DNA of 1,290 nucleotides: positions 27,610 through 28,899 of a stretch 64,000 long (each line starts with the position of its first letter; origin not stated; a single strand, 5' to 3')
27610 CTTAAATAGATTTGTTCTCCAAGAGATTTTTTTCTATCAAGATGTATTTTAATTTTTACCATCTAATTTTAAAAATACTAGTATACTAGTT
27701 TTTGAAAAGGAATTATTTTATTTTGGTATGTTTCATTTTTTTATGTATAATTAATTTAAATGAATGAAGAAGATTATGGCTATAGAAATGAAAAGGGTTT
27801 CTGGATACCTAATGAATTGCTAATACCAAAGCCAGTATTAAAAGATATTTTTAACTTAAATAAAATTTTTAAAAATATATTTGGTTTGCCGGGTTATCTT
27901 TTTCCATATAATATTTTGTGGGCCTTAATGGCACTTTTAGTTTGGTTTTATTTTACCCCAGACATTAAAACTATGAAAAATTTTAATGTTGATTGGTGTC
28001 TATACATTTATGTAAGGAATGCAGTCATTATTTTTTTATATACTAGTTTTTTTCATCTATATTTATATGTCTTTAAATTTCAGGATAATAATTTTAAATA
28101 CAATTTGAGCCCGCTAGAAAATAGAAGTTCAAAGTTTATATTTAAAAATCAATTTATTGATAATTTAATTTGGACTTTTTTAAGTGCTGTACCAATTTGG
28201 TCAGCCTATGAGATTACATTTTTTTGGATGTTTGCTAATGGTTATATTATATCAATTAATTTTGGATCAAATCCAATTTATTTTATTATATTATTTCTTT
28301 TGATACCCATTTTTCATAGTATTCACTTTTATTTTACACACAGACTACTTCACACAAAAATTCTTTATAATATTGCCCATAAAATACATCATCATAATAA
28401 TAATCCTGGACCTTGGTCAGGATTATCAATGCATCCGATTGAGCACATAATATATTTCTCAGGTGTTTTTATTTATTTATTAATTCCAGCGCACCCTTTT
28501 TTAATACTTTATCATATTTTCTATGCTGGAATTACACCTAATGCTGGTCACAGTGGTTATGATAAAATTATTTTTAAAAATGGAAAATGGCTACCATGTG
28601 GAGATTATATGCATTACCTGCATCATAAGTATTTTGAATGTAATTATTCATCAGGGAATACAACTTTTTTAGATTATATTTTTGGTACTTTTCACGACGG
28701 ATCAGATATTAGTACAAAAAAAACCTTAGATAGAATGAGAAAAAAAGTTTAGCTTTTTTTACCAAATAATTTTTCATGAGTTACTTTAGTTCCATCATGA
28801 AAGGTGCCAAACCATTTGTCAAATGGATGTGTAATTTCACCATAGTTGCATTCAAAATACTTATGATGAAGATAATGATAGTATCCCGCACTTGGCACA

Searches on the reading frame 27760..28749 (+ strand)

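Call 27: search_protein_families(library=pfam, max_evalue=0.00001, proteins=[window:27760-28749:+])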
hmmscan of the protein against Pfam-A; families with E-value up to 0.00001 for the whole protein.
seq(330 aa): 1 family
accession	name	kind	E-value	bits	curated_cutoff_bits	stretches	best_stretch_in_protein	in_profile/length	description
PF04116.19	FA_hydroxylase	-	3.4e-20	73.2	31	1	180-310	2-132/132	Fatty acid hydroxylase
